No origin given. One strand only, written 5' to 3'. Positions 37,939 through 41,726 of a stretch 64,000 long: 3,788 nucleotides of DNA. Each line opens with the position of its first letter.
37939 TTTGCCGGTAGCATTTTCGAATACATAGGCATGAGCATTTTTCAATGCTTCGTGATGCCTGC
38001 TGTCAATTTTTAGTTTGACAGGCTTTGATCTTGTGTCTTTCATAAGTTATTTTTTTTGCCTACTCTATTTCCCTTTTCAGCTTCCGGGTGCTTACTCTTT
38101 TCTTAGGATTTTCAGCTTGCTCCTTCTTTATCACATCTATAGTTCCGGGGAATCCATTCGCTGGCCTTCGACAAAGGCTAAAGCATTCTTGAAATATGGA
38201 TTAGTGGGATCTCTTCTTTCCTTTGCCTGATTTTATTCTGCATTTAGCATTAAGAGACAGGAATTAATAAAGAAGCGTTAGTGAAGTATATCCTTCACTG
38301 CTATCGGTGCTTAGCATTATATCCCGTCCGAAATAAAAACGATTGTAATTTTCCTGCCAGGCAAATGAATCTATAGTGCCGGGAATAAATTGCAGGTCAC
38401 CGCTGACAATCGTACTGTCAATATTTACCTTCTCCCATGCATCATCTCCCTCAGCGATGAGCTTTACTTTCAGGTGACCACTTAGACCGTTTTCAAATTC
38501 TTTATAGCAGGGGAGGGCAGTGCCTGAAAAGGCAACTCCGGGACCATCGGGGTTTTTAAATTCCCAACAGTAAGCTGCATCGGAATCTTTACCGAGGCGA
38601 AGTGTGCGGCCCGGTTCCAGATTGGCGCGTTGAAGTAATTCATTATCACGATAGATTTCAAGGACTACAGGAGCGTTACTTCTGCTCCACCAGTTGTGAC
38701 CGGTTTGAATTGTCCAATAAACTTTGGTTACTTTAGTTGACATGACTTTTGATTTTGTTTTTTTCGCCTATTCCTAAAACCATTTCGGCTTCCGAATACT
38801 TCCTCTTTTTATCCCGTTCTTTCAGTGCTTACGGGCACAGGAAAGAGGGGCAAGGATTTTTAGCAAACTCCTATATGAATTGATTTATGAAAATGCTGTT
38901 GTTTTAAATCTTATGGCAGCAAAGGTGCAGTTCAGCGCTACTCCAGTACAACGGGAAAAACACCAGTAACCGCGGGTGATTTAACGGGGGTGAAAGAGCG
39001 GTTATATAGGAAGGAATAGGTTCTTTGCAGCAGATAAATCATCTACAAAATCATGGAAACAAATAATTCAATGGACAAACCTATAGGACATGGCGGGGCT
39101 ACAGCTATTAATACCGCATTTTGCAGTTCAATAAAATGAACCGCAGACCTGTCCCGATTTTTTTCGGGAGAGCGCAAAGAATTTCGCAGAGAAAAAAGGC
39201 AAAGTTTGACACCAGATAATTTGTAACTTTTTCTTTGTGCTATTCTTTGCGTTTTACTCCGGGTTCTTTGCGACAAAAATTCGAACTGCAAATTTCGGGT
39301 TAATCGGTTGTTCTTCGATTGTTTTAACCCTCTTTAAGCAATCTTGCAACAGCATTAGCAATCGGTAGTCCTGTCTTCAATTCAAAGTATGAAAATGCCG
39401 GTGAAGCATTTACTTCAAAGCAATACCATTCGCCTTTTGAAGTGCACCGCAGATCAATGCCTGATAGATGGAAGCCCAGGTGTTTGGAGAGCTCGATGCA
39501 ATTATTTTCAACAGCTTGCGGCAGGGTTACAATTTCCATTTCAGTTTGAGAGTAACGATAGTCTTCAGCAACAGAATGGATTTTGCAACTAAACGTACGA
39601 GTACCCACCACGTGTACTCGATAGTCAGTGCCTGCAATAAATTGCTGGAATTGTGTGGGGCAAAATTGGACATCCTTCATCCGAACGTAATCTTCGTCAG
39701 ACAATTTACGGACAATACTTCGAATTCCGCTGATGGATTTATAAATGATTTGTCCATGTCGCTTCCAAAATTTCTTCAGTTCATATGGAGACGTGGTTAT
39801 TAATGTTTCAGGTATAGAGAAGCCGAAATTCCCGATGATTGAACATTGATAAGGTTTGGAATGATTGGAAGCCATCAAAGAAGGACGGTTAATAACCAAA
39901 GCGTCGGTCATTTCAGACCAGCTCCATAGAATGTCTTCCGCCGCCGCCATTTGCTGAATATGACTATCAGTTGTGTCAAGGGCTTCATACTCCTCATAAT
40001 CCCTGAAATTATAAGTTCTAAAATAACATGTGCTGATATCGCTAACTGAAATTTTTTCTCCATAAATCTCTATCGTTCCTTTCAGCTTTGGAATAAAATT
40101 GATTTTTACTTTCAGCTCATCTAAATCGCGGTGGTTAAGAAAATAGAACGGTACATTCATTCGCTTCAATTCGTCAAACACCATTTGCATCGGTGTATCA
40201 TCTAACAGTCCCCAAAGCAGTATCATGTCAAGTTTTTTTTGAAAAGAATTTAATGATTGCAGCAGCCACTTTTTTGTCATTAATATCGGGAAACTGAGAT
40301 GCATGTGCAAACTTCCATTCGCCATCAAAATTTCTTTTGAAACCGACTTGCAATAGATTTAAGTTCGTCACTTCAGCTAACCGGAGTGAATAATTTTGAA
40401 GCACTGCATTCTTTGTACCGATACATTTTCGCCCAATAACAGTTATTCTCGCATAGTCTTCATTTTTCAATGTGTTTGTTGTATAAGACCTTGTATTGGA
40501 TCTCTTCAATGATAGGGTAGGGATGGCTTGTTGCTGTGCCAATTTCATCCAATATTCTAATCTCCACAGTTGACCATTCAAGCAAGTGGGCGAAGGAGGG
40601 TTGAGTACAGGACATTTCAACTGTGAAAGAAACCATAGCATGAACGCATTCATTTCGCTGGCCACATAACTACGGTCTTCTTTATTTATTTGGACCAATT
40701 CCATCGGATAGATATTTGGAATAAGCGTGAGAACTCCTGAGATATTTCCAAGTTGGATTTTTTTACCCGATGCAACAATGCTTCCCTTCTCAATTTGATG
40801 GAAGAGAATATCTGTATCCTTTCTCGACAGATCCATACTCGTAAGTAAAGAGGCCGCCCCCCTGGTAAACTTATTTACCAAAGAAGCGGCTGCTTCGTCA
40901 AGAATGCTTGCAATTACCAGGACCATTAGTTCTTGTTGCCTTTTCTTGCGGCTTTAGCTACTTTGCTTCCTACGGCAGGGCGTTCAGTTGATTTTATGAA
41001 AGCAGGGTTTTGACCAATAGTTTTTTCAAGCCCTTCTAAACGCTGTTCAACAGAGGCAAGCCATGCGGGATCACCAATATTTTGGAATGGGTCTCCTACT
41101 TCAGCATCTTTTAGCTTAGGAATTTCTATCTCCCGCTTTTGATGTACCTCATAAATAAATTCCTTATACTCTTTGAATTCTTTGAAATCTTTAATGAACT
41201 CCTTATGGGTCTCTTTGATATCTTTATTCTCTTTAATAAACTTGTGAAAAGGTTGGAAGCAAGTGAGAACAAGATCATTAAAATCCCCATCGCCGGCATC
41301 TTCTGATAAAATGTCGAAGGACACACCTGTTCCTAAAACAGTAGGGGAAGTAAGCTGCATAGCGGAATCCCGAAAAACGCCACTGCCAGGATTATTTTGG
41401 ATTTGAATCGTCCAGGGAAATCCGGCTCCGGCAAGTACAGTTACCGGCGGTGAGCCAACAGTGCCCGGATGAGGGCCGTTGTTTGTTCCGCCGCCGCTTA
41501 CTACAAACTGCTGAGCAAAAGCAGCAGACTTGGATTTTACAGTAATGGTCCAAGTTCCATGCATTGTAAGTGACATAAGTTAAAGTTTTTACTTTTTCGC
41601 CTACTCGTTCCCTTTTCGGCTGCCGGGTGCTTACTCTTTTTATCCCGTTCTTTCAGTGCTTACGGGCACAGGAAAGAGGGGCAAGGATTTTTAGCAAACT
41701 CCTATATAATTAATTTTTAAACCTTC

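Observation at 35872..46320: Ten-kb minus-strand cluster of signal-peptide-less orphan proteins tied together by a repeated leader module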

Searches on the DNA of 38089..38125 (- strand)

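Call 85: build_rna_model(alignment_id=A8, structure=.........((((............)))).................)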
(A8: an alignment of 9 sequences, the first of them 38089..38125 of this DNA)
Model R1 built from alignment A8 (9 sequences, 46 columns); structure: as given.
model positions 36; base pairs 4; branch points 0; effective number of sequences 9; information 0.83 bits per position. Calibrated on 0.2 Mb of random sequence (short: E-values are rough).
structure used (alignment columns):
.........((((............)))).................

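Call 86: search_with_rna_model(model_id=R1, source=window, filters=off, max_evalue=10)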
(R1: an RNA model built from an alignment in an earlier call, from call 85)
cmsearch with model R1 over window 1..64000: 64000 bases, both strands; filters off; matches with E-value up to 10: 17.
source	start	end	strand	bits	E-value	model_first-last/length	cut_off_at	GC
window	38057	38092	-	44.6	5.3e-09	1-36/36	no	0.5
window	41598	41631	-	35.9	8e-07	1-36/36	no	0.65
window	38765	38800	-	32.7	5e-06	1-36/36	no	0.44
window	38093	38127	-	20.7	0.0051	1-36/36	no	0.37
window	42738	42785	-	13.6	0.31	1-36/36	no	0.4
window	61662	61691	-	12.7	0.55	1-36/36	no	0.37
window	26137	26163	-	12.1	0.74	1-36/36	no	0.37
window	43218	43249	-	10.1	2.4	1-36/36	no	0.59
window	17719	17748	+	9.9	2.7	1-36/36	no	0.47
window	41495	41530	-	8.5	6.1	1-36/36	no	0.47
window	50562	50594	+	8.4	6.4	1-36/36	no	0.42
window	11491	11521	-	8.2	7.2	1-36/36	no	0.42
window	18610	18639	+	8.1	7.6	1-36/36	no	0.53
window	48199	48244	+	7.9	8.5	1-36/36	no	0.37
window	24582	24609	-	7.8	9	4-31/36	no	0.39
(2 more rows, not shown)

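Call 88: search_with_rna_model(model_id=R1, sources=[L002, L004, L006, L007, L010, L014, L016, L017], max_evalue=1)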
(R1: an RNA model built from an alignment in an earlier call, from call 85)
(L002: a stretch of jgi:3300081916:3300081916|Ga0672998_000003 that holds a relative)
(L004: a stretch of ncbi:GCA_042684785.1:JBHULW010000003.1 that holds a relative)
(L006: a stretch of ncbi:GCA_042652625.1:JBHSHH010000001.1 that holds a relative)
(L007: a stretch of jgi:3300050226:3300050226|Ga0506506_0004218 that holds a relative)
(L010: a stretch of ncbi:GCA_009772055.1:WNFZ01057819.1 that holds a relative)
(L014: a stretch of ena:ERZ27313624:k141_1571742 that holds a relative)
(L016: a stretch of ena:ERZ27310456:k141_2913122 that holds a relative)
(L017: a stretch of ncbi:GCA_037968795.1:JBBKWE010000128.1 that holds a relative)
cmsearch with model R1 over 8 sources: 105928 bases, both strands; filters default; matches with E-value up to 1: 5.
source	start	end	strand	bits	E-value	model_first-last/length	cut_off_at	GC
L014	2329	2363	+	39.7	1.5e-07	1-36/36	no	0.57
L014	238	275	+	32.2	1.1e-05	1-36/36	no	0.45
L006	9992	10028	+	30.4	3.1e-05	1-36/36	no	0.57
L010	54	86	+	24.2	0.0011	1-36/36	no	0.42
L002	5688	5713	+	12.8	0.86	1-36/36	no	0.38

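Call 108: search_with_rna_model(model_id=R1, sources=[L018, L019, L017], max_evalue=1)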
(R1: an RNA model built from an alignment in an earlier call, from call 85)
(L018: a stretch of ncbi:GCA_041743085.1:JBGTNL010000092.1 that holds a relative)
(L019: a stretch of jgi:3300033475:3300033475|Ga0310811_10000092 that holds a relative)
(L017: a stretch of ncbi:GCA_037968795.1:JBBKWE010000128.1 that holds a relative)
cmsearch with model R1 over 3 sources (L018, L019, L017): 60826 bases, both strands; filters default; matches with E-value up to 1: 2.
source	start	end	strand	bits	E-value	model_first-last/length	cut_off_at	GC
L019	9908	9946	+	25.4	0.00033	1-36/36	no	0.31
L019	9947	9980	+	24.1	0.00068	4-36/36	no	0.53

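Call 128: search_with_rna_model(model_id=R1, sources=[L020], max_evalue=1)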
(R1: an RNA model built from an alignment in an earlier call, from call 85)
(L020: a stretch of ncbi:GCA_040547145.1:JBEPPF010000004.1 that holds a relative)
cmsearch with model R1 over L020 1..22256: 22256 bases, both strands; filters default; matches with E-value up to 1: 2.
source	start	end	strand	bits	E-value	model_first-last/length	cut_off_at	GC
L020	9945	9981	+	35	4.6e-07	1-36/36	no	0.41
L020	8858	8894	-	10.2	0.78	1-36/36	no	0.38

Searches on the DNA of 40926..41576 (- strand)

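Call 54: search_rna_families(sources=[L010, L014, L015, L016, L007], threshold=evalue, max_evalue=10, show_alignments=6)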
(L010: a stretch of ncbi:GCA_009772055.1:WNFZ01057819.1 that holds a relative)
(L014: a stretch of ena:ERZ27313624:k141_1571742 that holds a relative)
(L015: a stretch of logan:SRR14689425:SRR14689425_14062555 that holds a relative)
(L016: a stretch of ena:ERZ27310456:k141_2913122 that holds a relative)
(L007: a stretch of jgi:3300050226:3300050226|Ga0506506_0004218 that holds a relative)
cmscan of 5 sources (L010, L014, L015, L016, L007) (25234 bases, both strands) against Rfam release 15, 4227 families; matches with E-value up to 10: 4.
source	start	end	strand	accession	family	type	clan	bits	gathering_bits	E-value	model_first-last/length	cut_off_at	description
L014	2298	2332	+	RF02914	DUF805b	Cis-reg;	CL00115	28.5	35.6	0.00022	1-35/35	no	DUF805b RNA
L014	913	1014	+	RF00573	SNORD67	Gene; snRNA; snoRNA; CD-box;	-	21.2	35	1.9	1-111/111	no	Small nucleolar RNA SNORD67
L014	2333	2363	+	RF02914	DUF805b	Cis-reg;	CL00115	20.8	35.6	0.095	1-35/35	no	DUF805b RNA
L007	2245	2326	-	RF02172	RFPL3-AS1_2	Gene; lncRNA;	-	16.4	40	4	1-71/71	no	RFPL3 antisense RNA 1 conserved region 2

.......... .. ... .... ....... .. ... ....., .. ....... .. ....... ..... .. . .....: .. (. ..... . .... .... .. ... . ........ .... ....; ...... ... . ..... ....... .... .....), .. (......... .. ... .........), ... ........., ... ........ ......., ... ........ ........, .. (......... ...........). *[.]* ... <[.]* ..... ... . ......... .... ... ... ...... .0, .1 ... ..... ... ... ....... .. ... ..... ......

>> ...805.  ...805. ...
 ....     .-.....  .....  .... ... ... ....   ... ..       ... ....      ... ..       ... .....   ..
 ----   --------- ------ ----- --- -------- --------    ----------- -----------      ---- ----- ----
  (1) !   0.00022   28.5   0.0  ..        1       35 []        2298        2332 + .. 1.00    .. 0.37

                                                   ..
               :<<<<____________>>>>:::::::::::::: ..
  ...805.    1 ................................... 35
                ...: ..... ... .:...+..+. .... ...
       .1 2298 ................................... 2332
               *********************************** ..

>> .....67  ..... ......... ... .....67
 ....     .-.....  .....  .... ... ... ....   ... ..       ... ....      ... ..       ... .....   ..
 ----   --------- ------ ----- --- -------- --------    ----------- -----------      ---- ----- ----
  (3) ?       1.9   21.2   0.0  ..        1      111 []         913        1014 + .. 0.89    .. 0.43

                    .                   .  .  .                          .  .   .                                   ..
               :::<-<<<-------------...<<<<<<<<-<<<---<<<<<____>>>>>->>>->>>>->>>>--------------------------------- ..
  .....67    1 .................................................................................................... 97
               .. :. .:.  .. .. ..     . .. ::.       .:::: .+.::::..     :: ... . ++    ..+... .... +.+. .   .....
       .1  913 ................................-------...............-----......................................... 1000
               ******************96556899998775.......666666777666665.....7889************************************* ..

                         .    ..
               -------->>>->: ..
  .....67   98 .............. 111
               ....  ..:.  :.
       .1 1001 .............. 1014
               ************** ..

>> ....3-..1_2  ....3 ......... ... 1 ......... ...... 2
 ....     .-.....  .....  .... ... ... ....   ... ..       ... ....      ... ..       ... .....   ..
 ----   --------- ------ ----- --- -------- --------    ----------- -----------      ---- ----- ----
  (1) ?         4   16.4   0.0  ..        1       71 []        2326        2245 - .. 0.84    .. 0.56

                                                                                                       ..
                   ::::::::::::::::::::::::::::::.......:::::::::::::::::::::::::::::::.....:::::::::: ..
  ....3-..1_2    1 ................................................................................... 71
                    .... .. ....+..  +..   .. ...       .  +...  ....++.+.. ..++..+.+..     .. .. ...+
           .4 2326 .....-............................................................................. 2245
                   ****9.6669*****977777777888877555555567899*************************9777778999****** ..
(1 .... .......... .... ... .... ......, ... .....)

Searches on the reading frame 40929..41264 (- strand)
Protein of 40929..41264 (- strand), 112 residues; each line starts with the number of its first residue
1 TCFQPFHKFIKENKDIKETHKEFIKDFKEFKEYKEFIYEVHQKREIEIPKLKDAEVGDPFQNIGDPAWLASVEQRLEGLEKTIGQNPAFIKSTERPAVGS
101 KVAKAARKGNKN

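Call 75: search_protein_representatives(protein=window:40929-41264:-)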
Query: 112 residues. Proteins with E-value up to 0.001 (for the whole library): 22; up to 1e-10: 2; up to 1e-30: 1. The best 22 are listed.
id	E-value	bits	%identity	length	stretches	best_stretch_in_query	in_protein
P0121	8.5e-68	241.8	100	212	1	1-112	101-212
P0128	3.1e-20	88.7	59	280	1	9-111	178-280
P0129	1.2e-08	51.5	41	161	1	16-107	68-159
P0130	9.0e-08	48.6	43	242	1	21-107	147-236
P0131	1.3e-07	48.1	46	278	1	10-111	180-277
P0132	1.5e-07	47.9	47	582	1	29-105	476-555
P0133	1.4e-06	44.8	42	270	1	16-108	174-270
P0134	2.8e-06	43.8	41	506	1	13-111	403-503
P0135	1.3e-05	41.7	38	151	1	6-108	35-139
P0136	1.8e-05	41.2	46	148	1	26-100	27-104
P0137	2.5e-05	40.7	46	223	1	8-108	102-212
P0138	7.0e-05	39.3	40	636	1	4-103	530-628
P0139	1.4e-04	38.3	51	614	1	9-100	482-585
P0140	1.5e-04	38.3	40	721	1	3-103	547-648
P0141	2.6e-04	37.5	42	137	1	13-103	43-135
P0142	2.6e-04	37.5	37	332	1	10-103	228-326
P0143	2.9e-04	37.3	37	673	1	5-108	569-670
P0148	9.4e-04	35.7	39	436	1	13-112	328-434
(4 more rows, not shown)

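Call 98: search_protein_families(library=pfam, proteins=[P0128, P0131, P0132, P0134, P0138, P0139, P0140, P0142, P0143, P0148], max_evalue=0.001)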
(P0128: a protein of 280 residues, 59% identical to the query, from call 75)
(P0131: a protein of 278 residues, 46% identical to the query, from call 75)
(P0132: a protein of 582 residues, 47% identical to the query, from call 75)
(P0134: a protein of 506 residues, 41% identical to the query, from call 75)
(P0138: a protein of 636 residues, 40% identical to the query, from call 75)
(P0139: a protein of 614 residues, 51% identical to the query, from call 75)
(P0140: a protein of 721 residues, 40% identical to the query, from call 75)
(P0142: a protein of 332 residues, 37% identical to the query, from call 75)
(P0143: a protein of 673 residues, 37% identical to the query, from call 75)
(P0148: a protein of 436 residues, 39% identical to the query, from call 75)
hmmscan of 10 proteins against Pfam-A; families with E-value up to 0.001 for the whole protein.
P0128 (280 aa): 0 families

P0131 (278 aa): 0 families

P0132 (582 aa): 3 families
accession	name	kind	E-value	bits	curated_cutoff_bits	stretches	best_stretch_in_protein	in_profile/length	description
PF01344.31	Kelch_1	-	7e-09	35.5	20.1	1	63-110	1-44/46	Kelch motif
PF13964.12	Kelch_6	-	1.9e-06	28.1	25.3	1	65-110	3-45/50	Kelch motif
PF24681.1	Kelch_KLHDC2_KLHL20_DRC7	-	0.00096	18.9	50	0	51-158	89-200/221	KLHDC2/KLHL20/DRC7 Kelch-repeats domain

P0134 (506 aa): 0 families

P0138 (636 aa): 0 families

P0139 (614 aa): 2 families
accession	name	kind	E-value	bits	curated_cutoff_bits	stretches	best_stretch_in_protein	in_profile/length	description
PF13964.12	Kelch_6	-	7.8e-07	29.3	25.3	1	79-122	4-45/50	Kelch motif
PF13418.12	Kelch_4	-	3.4e-05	24.1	21.6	1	81-123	7-46/49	Galactose oxidase, central domain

P0140 (721 aa): 6 families
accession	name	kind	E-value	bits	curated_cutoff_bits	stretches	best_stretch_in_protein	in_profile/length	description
PF09118.17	GO-like_E_set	-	1.4e-25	89.9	25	1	445-542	1-100/100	Galactose oxidase-like, Early set domain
PF13964.12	Kelch_6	-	1.2e-10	41.4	25.3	0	328-366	6-45/50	Kelch motif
PF07250.17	Glyoxal_oxid_N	-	1.4e-08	34.8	37.5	0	153-289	113-242/243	Glyoxal oxidase N-terminus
PF01344.31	Kelch_1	-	9e-07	28.7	20.1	0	336-365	14-43/46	Kelch motif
PF24681.1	Kelch_KLHDC2_KLHL20_DRC7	-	4.1e-05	23.4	50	1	316-395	97-174/221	KLHDC2/KLHL20/DRC7 Kelch-repeats domain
PF24981.1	Beta-prop_ATRN-LZTR1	-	0.00021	21.1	50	0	333-405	159-231/289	Attractin/LZTR1 beta-propeller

P0142 (332 aa): 0 families

P0143 (673 aa): 1 family
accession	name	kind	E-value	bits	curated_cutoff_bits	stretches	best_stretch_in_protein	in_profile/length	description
PF00082.27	Peptidase_S8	-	5.8e-35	121.4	21.8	1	222-556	3-288/288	Subtilase family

P0148 (436 aa): 1 family
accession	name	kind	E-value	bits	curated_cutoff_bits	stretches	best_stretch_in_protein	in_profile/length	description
PF05548.17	Peptidase_M11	-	0.00046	19.8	21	0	39-220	33-201/303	Gametolysin peptidase M11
